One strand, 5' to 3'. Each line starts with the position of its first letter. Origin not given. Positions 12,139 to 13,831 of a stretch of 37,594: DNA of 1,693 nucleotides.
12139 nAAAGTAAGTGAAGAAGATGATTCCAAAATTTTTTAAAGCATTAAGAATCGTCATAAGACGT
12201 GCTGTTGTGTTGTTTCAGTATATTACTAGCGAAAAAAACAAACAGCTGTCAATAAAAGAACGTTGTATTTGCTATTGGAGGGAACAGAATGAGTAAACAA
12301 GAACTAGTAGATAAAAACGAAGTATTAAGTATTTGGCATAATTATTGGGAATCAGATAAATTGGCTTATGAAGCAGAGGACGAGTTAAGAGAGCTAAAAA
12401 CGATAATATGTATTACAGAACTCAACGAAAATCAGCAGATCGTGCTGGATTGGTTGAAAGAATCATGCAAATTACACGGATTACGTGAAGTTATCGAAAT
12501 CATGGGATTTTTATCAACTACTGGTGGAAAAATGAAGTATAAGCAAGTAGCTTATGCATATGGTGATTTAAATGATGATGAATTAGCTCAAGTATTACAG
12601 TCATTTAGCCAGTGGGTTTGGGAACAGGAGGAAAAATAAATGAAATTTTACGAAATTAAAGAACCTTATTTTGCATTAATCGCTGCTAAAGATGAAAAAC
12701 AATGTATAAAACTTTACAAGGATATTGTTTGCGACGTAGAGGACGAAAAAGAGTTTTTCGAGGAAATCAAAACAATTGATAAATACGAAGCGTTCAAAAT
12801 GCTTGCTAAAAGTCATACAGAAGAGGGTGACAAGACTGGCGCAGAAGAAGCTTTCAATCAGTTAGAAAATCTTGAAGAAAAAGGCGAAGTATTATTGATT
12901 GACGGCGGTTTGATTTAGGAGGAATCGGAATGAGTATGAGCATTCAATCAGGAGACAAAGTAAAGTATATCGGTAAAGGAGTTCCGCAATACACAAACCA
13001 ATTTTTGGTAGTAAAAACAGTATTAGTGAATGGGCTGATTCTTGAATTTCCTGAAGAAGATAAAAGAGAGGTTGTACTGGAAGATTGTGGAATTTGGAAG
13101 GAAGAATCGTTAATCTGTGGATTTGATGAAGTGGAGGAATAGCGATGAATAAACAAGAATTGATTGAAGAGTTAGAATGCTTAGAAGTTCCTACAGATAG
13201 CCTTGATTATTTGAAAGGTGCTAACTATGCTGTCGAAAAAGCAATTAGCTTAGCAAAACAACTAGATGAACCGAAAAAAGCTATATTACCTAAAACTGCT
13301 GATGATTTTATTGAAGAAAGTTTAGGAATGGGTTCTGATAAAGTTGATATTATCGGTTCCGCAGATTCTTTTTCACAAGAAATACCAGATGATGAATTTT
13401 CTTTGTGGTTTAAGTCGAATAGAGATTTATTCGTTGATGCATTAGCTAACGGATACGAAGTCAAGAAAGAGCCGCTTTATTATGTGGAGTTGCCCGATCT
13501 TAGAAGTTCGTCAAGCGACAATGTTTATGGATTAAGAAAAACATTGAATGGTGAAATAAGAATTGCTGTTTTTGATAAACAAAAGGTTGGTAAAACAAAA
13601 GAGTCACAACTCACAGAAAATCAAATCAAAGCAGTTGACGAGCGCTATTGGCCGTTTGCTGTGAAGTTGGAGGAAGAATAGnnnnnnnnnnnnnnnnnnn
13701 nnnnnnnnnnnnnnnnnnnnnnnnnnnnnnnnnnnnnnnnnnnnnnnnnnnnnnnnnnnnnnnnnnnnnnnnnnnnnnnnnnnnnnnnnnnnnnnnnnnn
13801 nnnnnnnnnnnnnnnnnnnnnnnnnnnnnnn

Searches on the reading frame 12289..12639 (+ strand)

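Call 17: search_protein_families(library=phrogs, proteins=[window:12289-12639:+])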
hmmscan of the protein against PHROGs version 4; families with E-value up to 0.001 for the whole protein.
window:12289-12639:+ (116 aa): 1 family
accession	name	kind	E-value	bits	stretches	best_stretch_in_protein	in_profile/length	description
phrog_1150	-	unknown function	4.4e-34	118.3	1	9-116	13-119/120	-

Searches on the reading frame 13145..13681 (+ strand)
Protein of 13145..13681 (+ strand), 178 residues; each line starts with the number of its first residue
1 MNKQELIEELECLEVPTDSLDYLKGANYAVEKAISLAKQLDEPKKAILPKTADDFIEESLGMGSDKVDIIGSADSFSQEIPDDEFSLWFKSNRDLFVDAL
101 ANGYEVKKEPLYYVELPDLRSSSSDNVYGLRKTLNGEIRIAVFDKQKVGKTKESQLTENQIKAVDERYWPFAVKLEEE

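Call 16: search_protein_families(library=pfam, proteins=[window:13145-13681:+])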
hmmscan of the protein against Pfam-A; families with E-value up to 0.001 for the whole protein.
window:13145-13681:+ (178 aa): 1 family
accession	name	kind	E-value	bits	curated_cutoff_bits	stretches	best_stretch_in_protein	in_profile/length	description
PF07852.16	DUF1642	-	1.2e-21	78.1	27.8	1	43-175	1-137/138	Protein of unknown function (DUF1642)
